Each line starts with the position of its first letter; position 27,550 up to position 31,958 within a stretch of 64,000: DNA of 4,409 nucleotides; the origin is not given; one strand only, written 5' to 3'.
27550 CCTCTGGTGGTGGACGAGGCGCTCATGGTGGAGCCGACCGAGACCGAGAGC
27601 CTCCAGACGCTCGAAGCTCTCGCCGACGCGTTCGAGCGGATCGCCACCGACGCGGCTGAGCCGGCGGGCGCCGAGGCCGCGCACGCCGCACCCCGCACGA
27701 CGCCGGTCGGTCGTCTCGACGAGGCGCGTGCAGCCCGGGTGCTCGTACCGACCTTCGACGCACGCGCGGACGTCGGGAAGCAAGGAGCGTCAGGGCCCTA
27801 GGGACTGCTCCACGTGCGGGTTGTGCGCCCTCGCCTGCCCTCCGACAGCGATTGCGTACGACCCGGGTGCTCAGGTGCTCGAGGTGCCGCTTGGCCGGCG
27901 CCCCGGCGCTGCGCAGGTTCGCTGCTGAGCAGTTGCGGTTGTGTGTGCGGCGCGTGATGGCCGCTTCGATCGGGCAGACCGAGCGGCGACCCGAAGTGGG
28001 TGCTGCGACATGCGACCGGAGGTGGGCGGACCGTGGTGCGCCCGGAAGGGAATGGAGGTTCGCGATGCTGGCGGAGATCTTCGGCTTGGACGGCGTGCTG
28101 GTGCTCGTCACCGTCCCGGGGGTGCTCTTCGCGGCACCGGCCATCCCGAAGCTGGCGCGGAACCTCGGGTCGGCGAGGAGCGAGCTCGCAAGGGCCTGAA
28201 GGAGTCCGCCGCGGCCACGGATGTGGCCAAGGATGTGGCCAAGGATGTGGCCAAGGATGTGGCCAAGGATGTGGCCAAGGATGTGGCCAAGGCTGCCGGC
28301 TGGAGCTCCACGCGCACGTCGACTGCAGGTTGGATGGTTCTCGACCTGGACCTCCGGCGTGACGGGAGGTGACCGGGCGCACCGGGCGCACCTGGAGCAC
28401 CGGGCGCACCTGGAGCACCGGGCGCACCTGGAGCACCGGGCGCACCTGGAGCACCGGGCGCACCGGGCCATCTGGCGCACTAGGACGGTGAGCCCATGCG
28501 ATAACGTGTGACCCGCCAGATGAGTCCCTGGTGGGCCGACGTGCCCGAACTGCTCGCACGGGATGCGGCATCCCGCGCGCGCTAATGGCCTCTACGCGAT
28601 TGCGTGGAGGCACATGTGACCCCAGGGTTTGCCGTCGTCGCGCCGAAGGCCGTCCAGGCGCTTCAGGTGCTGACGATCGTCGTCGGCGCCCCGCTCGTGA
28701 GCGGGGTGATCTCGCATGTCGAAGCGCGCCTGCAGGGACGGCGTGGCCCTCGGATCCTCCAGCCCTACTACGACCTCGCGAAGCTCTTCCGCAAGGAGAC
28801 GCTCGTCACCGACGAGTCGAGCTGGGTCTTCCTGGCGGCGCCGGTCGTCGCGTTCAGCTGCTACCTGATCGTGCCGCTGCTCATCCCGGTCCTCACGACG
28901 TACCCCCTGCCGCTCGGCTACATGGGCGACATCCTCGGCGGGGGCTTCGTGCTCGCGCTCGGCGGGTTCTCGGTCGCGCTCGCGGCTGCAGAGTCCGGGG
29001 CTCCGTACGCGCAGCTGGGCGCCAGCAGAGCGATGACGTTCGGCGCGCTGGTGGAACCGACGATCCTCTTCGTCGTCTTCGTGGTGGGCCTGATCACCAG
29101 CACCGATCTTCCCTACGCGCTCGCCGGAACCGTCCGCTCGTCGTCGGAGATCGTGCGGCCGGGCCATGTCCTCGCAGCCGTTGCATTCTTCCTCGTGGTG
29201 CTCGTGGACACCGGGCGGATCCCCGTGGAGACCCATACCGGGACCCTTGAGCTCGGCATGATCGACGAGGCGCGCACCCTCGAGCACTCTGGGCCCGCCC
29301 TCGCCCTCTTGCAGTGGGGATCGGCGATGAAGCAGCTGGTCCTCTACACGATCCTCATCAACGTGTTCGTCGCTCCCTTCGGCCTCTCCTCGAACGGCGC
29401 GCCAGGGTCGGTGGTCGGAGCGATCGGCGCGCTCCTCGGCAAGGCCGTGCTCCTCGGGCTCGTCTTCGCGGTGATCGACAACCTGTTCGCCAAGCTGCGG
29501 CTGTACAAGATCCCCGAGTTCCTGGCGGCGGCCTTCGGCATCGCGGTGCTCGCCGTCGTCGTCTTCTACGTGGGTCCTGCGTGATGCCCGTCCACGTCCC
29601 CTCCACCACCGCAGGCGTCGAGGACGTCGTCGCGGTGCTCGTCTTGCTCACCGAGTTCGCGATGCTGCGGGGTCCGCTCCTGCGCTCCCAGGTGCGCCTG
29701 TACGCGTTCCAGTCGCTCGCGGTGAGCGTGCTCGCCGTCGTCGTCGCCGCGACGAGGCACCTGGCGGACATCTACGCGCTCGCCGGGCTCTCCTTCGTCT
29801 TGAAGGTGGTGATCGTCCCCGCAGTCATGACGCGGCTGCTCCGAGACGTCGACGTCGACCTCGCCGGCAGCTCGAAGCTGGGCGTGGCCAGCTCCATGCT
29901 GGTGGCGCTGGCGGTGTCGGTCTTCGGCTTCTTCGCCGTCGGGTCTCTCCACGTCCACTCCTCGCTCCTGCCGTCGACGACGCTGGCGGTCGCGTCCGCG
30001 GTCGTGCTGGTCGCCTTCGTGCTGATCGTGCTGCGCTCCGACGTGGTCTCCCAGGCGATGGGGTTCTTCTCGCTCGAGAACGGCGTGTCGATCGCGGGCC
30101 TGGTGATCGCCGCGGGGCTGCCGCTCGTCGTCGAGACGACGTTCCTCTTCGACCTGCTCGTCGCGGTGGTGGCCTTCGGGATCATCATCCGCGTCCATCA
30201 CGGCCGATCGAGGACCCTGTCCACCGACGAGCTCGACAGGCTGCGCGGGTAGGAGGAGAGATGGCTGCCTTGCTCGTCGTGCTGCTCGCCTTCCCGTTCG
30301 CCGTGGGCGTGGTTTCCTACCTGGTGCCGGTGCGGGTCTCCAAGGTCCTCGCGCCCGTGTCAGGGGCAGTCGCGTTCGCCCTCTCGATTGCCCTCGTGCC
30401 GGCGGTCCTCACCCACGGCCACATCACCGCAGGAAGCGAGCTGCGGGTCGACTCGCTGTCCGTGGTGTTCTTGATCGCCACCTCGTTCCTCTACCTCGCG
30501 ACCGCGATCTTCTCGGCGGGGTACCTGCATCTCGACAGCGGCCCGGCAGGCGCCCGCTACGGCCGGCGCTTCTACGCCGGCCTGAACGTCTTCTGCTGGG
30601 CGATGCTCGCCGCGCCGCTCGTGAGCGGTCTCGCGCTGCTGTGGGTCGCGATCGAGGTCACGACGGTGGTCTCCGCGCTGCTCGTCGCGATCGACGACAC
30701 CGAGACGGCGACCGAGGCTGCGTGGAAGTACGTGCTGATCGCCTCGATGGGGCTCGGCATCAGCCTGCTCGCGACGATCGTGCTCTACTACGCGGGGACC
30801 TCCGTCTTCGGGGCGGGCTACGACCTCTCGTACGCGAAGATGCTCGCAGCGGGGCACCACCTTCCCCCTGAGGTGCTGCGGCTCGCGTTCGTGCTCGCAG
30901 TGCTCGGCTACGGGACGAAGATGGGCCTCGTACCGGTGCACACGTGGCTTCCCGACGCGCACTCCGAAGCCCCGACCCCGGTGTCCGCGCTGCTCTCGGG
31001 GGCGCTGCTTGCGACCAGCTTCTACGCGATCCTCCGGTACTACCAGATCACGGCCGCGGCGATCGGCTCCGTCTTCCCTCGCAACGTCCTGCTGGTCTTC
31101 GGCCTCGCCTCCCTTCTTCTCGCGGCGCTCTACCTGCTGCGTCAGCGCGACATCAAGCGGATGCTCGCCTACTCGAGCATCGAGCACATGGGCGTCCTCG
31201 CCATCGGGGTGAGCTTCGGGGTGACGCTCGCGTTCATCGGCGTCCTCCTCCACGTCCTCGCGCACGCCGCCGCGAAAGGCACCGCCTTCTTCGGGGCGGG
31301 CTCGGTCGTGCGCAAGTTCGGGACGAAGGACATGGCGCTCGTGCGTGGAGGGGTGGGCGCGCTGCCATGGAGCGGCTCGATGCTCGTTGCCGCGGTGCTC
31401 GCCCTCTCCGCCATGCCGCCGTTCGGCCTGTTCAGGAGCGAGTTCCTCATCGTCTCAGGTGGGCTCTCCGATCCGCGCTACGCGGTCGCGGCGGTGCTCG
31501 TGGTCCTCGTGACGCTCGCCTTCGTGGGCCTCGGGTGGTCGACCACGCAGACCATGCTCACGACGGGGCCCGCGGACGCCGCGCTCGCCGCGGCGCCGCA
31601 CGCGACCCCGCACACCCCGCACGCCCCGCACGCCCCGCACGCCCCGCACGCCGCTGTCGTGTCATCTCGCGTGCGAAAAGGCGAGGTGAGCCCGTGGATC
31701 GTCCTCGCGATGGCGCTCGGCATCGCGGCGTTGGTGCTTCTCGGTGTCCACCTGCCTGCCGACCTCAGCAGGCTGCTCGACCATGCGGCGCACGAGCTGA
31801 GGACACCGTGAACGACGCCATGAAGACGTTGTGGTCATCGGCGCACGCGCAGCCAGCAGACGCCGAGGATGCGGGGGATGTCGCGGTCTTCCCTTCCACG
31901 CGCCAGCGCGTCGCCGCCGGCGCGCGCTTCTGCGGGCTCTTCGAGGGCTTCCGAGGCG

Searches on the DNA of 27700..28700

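Call 56: search_rna_families(source=window, start=27700, end=28700, threshold=evalue, max_evalue=1, show_alignments=2)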
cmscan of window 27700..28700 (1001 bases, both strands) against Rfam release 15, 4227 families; matches with E-value up to 1: 2.
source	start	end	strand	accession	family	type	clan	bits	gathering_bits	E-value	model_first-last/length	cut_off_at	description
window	28378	28453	-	RF03703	mir-3622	Gene; miRNA;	-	22.8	78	0.21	1-84/84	no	mir-3622 microRNA precursor family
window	28077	28155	-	RF02466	Ms_AS-8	Gene; sRNA;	-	19.6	48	0.31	1-74/74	no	Actinobacteria sRNA Ms_AS-8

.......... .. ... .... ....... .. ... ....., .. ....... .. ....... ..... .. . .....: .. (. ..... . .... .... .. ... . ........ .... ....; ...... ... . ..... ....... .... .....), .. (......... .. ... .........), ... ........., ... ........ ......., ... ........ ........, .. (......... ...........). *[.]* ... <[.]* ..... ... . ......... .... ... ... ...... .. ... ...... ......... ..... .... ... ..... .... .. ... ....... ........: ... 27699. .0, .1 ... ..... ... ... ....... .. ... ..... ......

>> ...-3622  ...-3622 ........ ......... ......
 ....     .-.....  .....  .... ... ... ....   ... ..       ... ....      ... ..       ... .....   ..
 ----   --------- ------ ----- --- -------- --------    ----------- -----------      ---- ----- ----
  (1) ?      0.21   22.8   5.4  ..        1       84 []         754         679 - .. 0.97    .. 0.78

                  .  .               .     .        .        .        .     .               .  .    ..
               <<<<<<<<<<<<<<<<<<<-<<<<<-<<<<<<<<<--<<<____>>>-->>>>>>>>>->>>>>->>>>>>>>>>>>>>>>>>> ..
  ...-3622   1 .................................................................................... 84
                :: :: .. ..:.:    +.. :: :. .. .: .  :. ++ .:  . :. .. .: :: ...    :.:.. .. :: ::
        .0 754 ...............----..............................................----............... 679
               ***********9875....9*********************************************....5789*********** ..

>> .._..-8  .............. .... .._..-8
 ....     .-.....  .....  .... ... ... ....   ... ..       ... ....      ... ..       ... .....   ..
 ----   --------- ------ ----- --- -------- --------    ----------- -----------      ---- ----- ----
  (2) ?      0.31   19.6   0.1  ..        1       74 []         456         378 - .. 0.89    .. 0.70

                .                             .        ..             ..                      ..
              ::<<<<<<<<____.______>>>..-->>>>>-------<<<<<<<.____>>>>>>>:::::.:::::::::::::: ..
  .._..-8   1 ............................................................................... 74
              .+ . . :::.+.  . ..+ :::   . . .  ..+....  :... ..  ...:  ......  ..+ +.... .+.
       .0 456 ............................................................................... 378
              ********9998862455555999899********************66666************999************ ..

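Call 81: search_with_rna_model(model_id=R1, source=window, start=27700, end=28700, filters=off, max_evalue=10)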
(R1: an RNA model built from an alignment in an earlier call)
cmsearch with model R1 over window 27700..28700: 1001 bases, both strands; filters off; matches with E-value up to 10: 14.
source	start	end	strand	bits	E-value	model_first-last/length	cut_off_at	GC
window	27892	27935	+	9.3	0.027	1-70/70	no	0.75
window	28048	28092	+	7.9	0.075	1-70/70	no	0.62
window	28540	28605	+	7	0.15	1-70/70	no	0.68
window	28628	28687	-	5.9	0.32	1-70/70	no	0.68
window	27766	27823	+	3.8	1.6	1-70/70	no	0.69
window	28300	28323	-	3.8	1.6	1-70/70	no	0.71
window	27872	27909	-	3.3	2.2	1-70/70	no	0.82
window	28151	28201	+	3.3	2.2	1-70/70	no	0.73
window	28361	28403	+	2.9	2.9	1-70/70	no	0.79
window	28004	28044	+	2.5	3.7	1-70/70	no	0.76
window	28459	28475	+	2.3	4.6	29-45/70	no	0.76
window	28410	28451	-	2.1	5.3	1-70/70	no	0.76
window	28346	28377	-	2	5.6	1-70/70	no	0.75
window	28158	28187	-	1.6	7.5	1-70/70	no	0.73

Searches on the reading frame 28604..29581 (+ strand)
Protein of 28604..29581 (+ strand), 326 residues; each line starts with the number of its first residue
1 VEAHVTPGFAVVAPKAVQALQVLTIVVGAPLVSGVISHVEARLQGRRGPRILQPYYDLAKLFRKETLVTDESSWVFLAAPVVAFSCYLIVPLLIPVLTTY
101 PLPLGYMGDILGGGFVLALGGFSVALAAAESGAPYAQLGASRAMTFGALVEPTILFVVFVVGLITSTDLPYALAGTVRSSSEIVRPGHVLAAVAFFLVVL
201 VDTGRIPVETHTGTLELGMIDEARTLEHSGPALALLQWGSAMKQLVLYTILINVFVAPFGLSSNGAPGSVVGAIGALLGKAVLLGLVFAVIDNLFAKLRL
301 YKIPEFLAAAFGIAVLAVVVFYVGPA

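Call 9: search_protein_families(library=pfam, proteins=[window:28604-29581:+], max_evalue=0.1)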
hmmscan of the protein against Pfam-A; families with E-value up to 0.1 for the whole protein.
window:28604-29581:+ (326 aa): 1 family
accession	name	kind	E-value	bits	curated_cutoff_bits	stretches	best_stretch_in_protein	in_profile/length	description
PF00146.26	NADHdh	-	4.4e-33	115.3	27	1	20-321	4-296/298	NADH dehydrogenase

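Call 10: search_protein_families(library=ncbifam, proteins=[window:28604-29581:+], max_evalue=0.1)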
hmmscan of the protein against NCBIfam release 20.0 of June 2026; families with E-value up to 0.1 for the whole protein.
window:28604-29581:+ (326 aa): 1 family
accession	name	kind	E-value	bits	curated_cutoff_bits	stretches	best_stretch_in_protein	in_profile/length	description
NF004741.0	PRK06076.1-2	equivalog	5.5e-10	39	305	1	37-318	45-326/337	NADH-quinone oxidoreductase subunit NuoH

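Call 96: search_solved_structures(query=window:28604-29581:+, max_evalue=1e-8, show_alignments=1)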
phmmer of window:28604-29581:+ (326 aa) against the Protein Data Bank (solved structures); distinct sequences matched with E-value up to 1e-8: 3.
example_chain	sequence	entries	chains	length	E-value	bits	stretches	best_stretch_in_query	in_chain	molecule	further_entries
7z0s_D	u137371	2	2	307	2.6e-36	129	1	20-320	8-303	Formate hydrogenlyase subunit 4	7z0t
6cfw_M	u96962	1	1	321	3.9e-19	72.6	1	25-306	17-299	Mbh13 NADH dehydrogenase subunit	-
6u8y_M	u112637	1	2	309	1.6e-09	41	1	28-304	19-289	NADH dehydrogenase subunit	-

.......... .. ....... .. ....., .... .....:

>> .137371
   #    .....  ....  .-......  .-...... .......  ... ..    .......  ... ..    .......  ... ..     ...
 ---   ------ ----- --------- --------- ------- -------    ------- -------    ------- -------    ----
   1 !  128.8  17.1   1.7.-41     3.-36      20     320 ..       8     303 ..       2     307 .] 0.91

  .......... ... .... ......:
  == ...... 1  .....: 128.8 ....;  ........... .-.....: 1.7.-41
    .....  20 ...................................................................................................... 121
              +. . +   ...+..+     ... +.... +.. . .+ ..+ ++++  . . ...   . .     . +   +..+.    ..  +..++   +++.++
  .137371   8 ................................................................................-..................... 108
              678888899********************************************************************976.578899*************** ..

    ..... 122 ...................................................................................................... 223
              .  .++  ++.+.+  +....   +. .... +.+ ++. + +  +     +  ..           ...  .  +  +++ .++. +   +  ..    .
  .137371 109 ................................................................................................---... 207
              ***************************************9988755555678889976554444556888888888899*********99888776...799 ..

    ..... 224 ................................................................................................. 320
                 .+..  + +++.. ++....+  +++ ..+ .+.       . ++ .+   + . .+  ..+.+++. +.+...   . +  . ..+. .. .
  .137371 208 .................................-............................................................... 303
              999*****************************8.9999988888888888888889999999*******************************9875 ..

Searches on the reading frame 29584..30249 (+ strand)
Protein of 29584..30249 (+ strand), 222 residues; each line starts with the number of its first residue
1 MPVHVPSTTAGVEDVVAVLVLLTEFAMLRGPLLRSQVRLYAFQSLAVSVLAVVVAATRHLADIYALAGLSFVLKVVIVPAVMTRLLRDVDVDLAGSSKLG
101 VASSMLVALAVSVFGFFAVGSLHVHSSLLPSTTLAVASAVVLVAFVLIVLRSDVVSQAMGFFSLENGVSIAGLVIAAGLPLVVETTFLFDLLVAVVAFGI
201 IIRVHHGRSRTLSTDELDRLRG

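Call 9: search_protein_families(library=pfam, proteins=[window:29584-30249:+], max_evalue=0.1)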
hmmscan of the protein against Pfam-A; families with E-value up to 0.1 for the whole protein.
window:29584-30249:+ (222 aa): 1 family
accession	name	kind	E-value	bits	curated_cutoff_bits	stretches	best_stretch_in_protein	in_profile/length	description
PF16080.10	Phage_holin_2_3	-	0.095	13.2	28.8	1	155-178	14-37/56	Bacteriophage holin family HP1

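Call 10: search_protein_families(library=ncbifam, proteins=[window:29584-30249:+], max_evalue=0.1)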
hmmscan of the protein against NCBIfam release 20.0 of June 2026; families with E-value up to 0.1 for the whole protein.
window:29584-30249:+ (222 aa): 1 family
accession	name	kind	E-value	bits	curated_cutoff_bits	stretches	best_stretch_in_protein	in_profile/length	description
NF008556.0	PRK11492.1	equivalog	2.3e-24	86.5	136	1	13-222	7-216/216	hydrogenase 4 membrane subunit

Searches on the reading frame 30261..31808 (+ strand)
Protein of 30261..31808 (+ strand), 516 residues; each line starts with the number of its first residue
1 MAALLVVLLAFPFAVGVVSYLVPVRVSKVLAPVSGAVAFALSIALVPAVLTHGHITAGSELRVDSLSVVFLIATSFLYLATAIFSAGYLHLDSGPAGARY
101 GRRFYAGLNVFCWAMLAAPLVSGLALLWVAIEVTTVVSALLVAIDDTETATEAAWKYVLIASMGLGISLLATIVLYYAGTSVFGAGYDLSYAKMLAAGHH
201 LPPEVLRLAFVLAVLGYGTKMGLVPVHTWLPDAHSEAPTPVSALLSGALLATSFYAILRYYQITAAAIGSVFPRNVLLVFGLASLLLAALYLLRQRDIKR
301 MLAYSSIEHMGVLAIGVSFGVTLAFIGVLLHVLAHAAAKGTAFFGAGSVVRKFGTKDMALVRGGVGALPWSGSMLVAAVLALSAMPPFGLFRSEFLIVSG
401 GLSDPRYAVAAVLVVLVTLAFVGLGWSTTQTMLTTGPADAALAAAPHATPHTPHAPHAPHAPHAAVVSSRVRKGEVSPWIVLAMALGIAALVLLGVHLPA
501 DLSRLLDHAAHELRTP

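Call 9: search_protein_families(library=pfam, proteins=[window:30261-31808:+], max_evalue=0.1)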
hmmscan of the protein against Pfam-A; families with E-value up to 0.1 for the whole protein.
window:30261-31808:+ (516 aa): 2 families
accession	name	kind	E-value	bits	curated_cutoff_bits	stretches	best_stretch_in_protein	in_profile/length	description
PF00361.26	Proton_antipo_M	-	7.5e-47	160.4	21.5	1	124-416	4-290/294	NADH:quinone oxidoreductase/Mrp antiporter, TM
PF00662.26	Proton_antipo_N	-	0.00034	20.9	24.5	1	53-94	5-46/51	NADH-Ubiquinone oxidoreductase (complex I), chain 5 N-terminus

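Call 10: search_protein_families(library=ncbifam, proteins=[window:30261-31808:+], max_evalue=0.1)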
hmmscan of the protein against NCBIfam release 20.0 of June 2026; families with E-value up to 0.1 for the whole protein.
window:30261-31808:+ (516 aa): 74 families (the best 25 are shown)
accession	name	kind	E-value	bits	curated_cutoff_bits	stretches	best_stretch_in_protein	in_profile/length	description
NF005044.0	PRK06458.1-4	equivalog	7.4e-105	351.8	610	1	3-439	5-451/531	hydrogenase 4 subunit F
NF005045.0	PRK06458.1-5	equivalog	7.6e-93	312.1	543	1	4-437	3-439/484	hydrogenase 4 subunit F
NF005043.0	PRK06458.1-3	equivalog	5.1e-92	309.3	533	1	6-434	10-437/483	hydrogenase 4 subunit F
NF005041.0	PRK06458.1-1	equivalog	3.4e-83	280.4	951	1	22-437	30-449/526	hydrogenase 4 subunit F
NF005042.0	PRK06458.1-2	equivalog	2.1e-73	248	437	1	25-435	23-405/439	hydrogenase 4 subunit F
NF006427.0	PRK08676.1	equivalog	1.1e-67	229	511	1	28-512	27-482/486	hydrogenase membrane subunit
NF005086.0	PRK06521.1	equivalog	4.2e-57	194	667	1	37-423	52-435/669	hydrogenase 4 subunit B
TIGR01972.1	NDH_I_M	subfamily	1.8e-52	178.6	263.8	1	60-481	73-456/486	NADH-quinone oxidoreductase subunit M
NF006418.0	PRK08667.1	equivalog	9.2e-46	156.6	794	1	52-421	64-429/644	hydrogenase membrane subunit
NF005097.0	PRK06525.1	equivalog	3.5e-45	154.6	430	1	4-440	4-446/480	hydrogenase 4 subunit D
NF005561.0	PRK07234.1-1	equivalog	1.8e-38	132.6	718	1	33-418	39-425/569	putative monovalent cation/H+ antiporter subunit D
NF006419.0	PRK08668.1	equivalog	1.3e-36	126.6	617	1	5-410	4-409/613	NADH dehydrogenase subunit M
NF006240.0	PRK08376.1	subfamily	3e-36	125.4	662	1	61-422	86-449/521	putative monovalent cation/H+ antiporter subunit D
NF006241.0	PRK08377.1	equivalog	3.8e-36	125.2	645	1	58-416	71-414/494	NADH dehydrogenase subunit N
NF009287.0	PRK12647.1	equivalog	1.3e-35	123.2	937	1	59-417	70-414/773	putative monovalent cation/H+ antiporter subunit A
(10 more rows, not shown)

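Call 52: search_solved_structures(query=window:30261-31808:+, max_evalue=1e-20, show_alignments=2)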
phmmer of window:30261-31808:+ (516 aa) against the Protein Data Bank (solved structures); distinct sequences matched with E-value up to 1e-20: 12.
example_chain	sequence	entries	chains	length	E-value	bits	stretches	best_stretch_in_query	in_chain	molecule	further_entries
6cfw_H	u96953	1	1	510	1.2e-27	100.3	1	63-422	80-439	Monovalent cation/H+ antiporter subunit D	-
7p61_M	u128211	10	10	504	8.9e-27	97.5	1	145-418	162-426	NADH dehydrogenase I subunit M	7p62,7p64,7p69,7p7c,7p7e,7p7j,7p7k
3rko_M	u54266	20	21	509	9.1e-27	97.4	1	145-418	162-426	NADH-QUINONE OXIDOREDUCTASE SUBUNIT M | NADH dehydrogenase I subunit M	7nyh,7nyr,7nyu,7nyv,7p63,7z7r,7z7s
6hum_D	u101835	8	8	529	5.9e-26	94.8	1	102-424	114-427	NAD(P)H-quinone oxidoreductase chain 4 1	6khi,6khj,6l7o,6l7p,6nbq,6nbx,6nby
6tjv_D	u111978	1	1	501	1.4e-24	90.2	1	4-410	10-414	NADH dehydrogenase subunit 4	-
6hum_F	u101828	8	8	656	7.1e-24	87.9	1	54-398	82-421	NADH dehydrogenase subunit 5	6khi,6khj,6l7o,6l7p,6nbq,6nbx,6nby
6u8y_H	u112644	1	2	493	1.9e-23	86.5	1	123-417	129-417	NADH dehydrogenase subunit N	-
8qby_L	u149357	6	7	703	1.7e-22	83.4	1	53-372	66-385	NADH dehydrogenase subunit L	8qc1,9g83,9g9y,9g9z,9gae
7qru_A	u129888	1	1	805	1.8e-22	83.3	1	61-400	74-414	Na+/H+ antiporter subunit A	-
5lnk_L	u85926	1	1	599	8e-22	81.1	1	60-424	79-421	Mitochondrial complex I, ND5 subunit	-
6q9b_D5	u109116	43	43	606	8.2e-22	81.1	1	60-424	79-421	NADH-ubiquinone oxidoreductase chain 5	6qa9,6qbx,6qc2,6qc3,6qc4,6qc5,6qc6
9iho_M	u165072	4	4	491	2.3e-21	79.6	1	107-403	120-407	NADH-ubiquinone oxidoreductase chain 4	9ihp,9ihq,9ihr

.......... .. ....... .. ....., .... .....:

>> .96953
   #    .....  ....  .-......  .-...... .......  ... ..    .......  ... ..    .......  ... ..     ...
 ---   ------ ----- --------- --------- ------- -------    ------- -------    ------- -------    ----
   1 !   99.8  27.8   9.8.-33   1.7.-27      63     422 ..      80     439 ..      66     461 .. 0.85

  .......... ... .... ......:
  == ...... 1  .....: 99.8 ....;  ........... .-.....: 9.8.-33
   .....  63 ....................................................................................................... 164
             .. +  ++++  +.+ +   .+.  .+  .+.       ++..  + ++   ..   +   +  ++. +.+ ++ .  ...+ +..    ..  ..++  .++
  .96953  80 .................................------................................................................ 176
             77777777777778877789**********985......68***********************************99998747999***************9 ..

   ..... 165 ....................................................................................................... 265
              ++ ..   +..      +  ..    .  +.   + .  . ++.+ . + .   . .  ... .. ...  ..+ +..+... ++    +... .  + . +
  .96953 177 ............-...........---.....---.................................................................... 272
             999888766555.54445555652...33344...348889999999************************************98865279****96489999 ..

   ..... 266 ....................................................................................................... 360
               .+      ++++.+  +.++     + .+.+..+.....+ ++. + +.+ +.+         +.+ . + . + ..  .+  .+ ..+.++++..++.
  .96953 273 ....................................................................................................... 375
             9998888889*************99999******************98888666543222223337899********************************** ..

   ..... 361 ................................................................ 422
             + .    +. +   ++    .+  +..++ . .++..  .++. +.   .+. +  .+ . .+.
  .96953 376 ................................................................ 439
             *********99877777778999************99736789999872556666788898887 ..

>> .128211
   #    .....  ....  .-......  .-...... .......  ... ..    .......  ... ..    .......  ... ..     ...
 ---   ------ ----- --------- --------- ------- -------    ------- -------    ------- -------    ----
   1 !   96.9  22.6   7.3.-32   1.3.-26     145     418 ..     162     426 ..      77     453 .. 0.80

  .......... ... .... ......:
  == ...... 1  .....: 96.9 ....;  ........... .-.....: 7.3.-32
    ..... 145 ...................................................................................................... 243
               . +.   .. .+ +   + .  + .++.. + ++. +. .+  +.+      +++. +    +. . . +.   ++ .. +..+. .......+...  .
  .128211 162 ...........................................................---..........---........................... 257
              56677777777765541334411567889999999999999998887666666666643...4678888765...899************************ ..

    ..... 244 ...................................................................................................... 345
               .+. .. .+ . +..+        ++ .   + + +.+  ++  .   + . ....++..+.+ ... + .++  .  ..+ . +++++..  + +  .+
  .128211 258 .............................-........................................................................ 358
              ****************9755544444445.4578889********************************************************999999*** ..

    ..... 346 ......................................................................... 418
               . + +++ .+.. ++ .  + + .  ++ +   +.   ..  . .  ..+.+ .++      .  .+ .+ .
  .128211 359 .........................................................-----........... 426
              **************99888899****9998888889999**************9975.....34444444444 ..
